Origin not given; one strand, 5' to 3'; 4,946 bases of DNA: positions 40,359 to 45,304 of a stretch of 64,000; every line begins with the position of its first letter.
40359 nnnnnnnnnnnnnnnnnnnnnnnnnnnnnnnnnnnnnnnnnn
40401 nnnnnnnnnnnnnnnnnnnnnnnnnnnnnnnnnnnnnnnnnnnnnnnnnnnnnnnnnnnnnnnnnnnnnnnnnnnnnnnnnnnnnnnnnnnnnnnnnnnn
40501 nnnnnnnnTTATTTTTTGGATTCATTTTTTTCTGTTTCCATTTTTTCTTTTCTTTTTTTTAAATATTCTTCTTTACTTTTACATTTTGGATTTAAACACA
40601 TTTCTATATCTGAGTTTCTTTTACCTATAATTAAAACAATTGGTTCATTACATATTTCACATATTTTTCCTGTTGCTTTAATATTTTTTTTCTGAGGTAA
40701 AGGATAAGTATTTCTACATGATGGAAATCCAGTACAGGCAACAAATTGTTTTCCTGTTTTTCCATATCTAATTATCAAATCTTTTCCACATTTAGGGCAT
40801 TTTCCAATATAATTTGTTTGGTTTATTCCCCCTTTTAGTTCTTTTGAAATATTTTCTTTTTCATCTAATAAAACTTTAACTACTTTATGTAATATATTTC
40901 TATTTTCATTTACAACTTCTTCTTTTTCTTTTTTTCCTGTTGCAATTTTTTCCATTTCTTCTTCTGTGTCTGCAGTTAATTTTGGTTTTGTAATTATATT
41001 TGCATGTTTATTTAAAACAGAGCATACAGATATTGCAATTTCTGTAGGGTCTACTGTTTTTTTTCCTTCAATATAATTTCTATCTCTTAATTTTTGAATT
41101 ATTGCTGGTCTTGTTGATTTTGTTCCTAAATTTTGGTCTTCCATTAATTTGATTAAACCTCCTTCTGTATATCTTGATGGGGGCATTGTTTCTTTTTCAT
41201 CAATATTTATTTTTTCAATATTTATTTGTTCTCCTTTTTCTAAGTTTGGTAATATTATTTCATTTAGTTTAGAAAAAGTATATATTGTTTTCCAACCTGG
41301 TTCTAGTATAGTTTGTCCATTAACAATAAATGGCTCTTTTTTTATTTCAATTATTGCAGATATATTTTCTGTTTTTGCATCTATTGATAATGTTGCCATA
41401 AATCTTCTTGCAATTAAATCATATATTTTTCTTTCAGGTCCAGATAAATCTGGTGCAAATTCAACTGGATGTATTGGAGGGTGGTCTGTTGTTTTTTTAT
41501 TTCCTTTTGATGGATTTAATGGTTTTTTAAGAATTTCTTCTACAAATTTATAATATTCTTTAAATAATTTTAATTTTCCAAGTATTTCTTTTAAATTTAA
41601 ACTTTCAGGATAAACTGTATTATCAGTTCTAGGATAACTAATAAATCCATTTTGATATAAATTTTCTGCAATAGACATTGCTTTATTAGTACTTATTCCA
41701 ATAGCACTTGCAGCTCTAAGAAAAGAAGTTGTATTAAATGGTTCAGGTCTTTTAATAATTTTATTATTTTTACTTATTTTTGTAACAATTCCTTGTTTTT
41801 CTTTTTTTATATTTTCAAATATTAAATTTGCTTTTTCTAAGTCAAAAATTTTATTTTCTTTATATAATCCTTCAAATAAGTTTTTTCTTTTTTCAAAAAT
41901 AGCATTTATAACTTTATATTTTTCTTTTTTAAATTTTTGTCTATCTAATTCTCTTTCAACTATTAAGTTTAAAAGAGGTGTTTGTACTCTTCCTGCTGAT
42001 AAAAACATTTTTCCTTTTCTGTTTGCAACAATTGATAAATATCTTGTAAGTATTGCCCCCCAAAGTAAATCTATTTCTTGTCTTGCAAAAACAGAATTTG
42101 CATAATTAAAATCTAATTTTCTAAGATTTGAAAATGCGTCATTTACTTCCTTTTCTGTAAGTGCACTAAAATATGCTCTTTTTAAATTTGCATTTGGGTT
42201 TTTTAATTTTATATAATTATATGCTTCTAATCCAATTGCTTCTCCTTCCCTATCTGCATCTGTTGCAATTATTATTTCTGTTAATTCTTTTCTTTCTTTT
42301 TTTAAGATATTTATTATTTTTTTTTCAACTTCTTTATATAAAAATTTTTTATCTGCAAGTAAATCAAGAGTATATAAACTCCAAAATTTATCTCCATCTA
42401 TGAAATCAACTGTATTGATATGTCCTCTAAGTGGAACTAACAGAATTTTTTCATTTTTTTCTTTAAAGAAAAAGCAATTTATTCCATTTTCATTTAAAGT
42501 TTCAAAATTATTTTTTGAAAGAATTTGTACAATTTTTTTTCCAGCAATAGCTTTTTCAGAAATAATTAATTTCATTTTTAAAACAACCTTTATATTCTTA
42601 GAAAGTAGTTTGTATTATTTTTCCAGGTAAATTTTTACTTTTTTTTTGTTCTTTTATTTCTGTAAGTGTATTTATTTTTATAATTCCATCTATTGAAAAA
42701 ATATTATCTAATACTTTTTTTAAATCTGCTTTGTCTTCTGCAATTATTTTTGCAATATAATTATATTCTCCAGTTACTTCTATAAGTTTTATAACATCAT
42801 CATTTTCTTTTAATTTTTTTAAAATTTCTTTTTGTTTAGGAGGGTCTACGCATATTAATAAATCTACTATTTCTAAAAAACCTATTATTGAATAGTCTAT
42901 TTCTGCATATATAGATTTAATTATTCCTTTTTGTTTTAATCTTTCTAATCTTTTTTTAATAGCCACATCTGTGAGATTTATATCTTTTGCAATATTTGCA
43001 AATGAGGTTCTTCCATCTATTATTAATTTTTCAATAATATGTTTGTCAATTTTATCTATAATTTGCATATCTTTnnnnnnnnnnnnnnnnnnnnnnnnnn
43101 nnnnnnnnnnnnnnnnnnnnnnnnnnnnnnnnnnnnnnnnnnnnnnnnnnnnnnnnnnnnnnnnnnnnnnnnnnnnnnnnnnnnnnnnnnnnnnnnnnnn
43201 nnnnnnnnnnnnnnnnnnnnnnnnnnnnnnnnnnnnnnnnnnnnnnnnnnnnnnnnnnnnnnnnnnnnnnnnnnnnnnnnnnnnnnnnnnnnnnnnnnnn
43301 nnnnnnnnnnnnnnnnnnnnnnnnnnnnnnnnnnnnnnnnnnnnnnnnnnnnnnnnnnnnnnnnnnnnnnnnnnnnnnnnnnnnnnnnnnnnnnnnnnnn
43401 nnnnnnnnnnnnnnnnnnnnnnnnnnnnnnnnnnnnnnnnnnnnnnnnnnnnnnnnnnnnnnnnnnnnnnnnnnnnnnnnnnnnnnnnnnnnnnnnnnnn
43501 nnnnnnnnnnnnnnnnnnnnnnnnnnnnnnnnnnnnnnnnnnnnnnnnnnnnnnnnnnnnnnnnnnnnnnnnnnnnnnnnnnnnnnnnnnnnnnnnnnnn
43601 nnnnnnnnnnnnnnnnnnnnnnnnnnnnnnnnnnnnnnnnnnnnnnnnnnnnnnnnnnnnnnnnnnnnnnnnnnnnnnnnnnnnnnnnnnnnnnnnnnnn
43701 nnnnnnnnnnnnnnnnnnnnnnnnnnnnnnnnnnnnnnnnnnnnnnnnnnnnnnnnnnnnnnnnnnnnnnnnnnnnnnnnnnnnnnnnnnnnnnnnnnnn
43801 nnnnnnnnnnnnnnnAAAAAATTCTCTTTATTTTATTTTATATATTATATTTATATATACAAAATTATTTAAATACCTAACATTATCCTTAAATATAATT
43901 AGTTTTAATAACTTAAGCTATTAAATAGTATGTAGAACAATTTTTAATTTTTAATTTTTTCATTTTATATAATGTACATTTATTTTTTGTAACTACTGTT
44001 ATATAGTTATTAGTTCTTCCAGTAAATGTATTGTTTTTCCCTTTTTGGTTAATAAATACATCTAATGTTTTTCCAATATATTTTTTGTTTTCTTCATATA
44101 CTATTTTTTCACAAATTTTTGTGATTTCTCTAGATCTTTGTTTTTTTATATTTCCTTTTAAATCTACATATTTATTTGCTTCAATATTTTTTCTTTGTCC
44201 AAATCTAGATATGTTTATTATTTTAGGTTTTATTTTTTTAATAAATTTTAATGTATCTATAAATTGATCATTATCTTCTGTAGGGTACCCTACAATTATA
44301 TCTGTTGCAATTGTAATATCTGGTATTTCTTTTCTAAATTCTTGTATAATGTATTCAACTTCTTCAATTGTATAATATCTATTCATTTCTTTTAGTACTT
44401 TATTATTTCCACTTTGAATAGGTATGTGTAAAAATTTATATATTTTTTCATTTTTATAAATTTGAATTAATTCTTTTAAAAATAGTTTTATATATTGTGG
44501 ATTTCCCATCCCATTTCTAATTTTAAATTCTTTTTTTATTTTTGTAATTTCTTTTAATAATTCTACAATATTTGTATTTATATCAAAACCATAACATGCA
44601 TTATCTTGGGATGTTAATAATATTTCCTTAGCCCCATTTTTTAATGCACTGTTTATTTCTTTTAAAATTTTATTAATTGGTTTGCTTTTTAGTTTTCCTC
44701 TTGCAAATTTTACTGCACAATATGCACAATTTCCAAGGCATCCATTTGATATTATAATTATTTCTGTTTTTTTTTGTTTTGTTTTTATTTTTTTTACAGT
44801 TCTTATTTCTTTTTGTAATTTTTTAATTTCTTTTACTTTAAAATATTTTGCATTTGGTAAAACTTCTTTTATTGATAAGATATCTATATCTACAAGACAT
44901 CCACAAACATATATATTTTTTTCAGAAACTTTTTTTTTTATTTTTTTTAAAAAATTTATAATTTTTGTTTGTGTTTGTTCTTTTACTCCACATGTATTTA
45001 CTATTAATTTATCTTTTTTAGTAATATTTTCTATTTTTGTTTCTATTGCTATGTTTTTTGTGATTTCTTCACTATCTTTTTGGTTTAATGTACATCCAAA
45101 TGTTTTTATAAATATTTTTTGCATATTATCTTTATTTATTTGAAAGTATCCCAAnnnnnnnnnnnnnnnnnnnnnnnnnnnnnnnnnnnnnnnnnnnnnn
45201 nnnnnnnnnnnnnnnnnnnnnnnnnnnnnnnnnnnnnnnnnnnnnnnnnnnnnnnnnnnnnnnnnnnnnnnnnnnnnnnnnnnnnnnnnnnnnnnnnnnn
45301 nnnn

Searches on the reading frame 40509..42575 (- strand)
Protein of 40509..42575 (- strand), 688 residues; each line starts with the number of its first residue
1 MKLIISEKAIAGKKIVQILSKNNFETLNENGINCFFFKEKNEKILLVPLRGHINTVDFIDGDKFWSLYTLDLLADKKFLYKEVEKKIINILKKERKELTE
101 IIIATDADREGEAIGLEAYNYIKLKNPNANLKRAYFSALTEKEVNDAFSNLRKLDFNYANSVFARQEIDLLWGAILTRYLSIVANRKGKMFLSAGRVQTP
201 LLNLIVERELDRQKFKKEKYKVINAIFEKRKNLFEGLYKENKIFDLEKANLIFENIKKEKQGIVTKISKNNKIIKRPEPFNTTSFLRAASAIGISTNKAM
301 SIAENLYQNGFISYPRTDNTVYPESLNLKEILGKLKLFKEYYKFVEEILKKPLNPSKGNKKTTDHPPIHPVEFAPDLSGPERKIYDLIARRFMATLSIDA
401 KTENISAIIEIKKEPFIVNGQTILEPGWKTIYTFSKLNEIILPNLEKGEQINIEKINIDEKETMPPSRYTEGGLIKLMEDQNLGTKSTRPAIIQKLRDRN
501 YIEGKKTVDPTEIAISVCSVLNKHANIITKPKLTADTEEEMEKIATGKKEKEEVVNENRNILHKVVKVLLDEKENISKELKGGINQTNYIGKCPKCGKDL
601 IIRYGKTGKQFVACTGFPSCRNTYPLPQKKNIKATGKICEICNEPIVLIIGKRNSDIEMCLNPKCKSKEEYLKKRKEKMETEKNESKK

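Call 16: search_protein_families(library=pfam, proteins=[window:40509-42575:-], max_evalue=0.001)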
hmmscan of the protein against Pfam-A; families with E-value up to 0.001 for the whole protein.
window:40509-42575:- (688 aa): 4 families
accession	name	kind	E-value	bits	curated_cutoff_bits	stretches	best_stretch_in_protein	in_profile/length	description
PF01131.25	Topoisom_bac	-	3.7e-120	402.1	35.1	1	154-555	2-410/411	DNA topoisomerase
PF01751.28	Toprim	-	1.9e-14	54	23.1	1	2-138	1-95/96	Toprim domain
PF01396.24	Zn_ribbon_Top1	-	6.4e-14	51.9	32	1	591-628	2-38/39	Topoisomerase DNA binding C4 zinc finger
PF13662.12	Toprim_4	-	0.00067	20.3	25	0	88-133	42-83/85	Toprim domain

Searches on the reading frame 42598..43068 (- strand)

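Call 16: search_protein_families(library=pfam, proteins=[window:42598-43068:-], max_evalue=0.001)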
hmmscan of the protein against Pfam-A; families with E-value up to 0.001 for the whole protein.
window:42598-43068:- (156 aa): 4 families
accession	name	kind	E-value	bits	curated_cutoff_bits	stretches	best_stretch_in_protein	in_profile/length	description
PF01037.27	AsnC_trans_reg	-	7.1e-12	45.5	25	1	72-136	3-69/73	Lrp/AsnC ligand binding domain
PF13404.12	HTH_AsnC-type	-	6e-10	39.2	27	1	4-45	1-42/42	AsnC-type helix-turn-helix domain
PF13412.12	HTH_24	-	5e-06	26.4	21.9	1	5-51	2-48/48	Winged helix-turn-helix DNA-binding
PF01726.22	LexA_DNA_bind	-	0.00098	19.3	23.7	0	22-51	27-57/65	LexA DNA binding domain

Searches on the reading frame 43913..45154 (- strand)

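Call 16: search_protein_families(library=pfam, proteins=[window:43913-45154:-], max_evalue=0.001)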
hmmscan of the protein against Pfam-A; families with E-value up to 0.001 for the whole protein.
window:43913-45154:- (413 aa): 3 families
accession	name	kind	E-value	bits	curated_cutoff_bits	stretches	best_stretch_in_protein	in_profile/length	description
PF04055.27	Radical_SAM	-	1.6e-23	84.2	29.5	1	133-305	1-166/166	Radical SAM superfamily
PF00919.26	UPF0004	-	4.9e-15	55.8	27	1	13-100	1-91/98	Uncharacterized protein family UPF0004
PF01938.26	TRAM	-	2.5e-05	24.5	21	1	357-412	1-57/61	TRAM domain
